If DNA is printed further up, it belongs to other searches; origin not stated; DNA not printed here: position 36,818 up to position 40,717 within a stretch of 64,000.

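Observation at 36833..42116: Unusual architecture: about 1300-aa polytopic membrane region + PAS + single class III adenylyl-cyclase-type catalytic domain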

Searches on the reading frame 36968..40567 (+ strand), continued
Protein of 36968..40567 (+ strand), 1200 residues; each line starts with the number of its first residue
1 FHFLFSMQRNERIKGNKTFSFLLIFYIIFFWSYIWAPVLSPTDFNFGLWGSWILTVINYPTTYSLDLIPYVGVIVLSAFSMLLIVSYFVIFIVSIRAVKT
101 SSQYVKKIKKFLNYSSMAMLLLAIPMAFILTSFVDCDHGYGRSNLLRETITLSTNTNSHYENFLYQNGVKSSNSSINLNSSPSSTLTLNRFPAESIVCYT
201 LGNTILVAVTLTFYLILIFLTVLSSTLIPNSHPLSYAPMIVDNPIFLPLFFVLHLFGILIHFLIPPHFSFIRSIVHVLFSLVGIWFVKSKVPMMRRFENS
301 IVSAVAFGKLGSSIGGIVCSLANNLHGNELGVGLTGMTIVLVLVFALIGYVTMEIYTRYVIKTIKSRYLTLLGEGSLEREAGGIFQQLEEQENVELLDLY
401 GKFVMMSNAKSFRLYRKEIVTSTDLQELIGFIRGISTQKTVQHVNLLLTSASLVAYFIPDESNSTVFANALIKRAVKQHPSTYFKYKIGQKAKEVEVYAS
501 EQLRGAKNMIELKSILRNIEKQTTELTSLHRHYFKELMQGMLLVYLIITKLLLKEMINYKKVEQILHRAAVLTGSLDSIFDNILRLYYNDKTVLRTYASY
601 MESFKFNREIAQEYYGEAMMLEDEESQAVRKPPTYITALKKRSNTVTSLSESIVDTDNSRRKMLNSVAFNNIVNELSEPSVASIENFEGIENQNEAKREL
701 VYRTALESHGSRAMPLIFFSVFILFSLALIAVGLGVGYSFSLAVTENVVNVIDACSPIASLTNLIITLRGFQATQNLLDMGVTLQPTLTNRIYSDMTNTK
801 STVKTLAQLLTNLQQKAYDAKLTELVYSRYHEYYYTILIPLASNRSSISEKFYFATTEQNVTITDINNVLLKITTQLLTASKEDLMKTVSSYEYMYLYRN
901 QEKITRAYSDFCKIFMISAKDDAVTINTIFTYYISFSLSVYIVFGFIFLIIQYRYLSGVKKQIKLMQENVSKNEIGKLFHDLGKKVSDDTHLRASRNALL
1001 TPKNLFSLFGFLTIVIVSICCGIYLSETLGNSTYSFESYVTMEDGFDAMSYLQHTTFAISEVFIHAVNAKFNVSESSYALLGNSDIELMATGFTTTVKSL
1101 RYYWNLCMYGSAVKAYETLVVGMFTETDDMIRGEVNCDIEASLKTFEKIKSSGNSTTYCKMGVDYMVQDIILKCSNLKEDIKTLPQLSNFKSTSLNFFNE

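Call 93: list_cluster_members(proteins=[P0020, P0026, P0029, P0065, P0022, P0070, P0017, P0041, P0063, P0038])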
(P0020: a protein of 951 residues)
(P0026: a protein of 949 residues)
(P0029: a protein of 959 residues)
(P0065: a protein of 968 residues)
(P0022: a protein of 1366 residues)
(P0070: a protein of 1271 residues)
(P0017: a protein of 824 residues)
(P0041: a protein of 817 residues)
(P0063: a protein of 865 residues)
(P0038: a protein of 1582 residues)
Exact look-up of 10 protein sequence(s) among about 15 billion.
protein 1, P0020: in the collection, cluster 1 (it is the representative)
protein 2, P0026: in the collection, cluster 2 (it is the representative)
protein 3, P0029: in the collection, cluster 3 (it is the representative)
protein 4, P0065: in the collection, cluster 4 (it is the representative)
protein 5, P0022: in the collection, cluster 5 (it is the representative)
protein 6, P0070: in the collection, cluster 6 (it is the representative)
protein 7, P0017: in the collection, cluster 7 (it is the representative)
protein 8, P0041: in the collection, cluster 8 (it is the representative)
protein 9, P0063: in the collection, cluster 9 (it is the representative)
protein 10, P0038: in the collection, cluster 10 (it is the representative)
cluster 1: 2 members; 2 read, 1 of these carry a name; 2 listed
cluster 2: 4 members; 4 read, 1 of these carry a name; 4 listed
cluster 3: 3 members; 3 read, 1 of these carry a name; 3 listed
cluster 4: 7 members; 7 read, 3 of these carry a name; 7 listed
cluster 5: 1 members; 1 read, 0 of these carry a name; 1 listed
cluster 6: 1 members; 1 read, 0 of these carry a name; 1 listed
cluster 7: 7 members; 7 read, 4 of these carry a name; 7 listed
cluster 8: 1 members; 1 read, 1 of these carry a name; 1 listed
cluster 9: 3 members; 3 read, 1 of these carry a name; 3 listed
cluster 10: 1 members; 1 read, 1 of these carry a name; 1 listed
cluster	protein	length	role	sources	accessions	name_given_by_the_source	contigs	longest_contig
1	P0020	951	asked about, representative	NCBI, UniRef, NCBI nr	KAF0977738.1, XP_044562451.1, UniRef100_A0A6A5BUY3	hypothetical protein FDP41_003060 [Naegleria fowleri] | TmcB/TmcC TPR repeats domain-containing protein n=1 Tax=Naegleria fowleri TaxID=5763 ... | uncharacterized protein FDP41_003060 [Naegleria fowleri]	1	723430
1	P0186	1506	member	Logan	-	-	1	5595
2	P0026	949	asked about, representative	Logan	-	-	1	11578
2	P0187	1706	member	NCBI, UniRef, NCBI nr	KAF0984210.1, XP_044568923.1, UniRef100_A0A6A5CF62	hypothetical protein FDP41_007387 [Naegleria fowleri] | Adenylate and Guanylate cyclase catalytic domain containing protein n=1 Tax=Naegleria ... | uncharacterized protein FDP41_007387 [Naegleria fowleri]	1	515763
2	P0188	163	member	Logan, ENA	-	-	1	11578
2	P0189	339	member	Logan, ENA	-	-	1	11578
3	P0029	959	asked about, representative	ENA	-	-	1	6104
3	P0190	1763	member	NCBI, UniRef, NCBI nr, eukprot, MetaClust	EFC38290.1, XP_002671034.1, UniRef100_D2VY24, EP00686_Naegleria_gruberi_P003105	predicted protein [Naegleria gruberi] | Predicted protein n=2 Tax=Naegleria gruberi TaxID=5762 RepID=D2VY24_NAEGR | uncharacterized protein NAEGRDRAFT_73946 [Naegleria gruberi]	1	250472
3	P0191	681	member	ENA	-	-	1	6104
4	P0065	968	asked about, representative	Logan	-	-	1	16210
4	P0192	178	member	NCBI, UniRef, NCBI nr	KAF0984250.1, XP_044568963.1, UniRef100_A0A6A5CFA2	hypothetical protein FDP41_007427 [Naegleria fowleri] | Guanylate cyclase domain-containing protein n=1 Tax=Naegleria fowleri TaxID=5763 ... | uncharacterized protein FDP41_007427 [Naegleria fowleri]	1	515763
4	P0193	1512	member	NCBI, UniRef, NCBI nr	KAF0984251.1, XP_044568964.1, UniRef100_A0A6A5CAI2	hypothetical protein FDP41_007428 [Naegleria fowleri] | PAS domain-containing protein n=1 Tax=Naegleria fowleri TaxID=5763 RepID=A0A6A5CAI2_NAEFO | uncharacterized protein FDP41_007428 [Naegleria fowleri]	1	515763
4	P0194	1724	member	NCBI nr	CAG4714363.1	unnamed protein product [Naegleria fowleri]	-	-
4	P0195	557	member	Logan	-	-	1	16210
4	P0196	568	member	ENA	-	-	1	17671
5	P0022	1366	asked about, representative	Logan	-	-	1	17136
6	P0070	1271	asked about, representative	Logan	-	-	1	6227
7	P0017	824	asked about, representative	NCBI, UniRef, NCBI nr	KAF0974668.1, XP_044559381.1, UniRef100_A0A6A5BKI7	hypothetical protein FDP41_006142 [Naegleria fowleri] | TmcB/TmcC TPR repeats domain-containing protein n=1 Tax=Naegleria fowleri TaxID=5763 ... | uncharacterized protein FDP41_006142 [Naegleria fowleri]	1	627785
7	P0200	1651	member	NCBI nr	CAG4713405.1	unnamed protein product [Naegleria fowleri]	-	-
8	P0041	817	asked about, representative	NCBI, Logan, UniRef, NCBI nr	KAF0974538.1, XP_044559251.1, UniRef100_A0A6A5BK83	hypothetical protein FDP41_006570 [Naegleria fowleri] | TmcB/TmcC TPR repeats domain-containing protein n=1 Tax=Naegleria fowleri TaxID=5763 ... | uncharacterized protein FDP41_006570 [Naegleria fowleri]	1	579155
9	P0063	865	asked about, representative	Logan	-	-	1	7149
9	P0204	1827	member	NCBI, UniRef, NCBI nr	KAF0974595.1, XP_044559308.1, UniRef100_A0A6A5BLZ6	hypothetical protein FDP41_006627 [Naegleria fowleri] | Adenylate and Guanylate cyclase catalytic domain containing protein n=1 Tax=Naegleria ... | uncharacterized protein FDP41_006627 [Naegleria fowleri]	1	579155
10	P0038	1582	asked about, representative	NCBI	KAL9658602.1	hypothetical protein ABK040_006139 [Willaertia magna]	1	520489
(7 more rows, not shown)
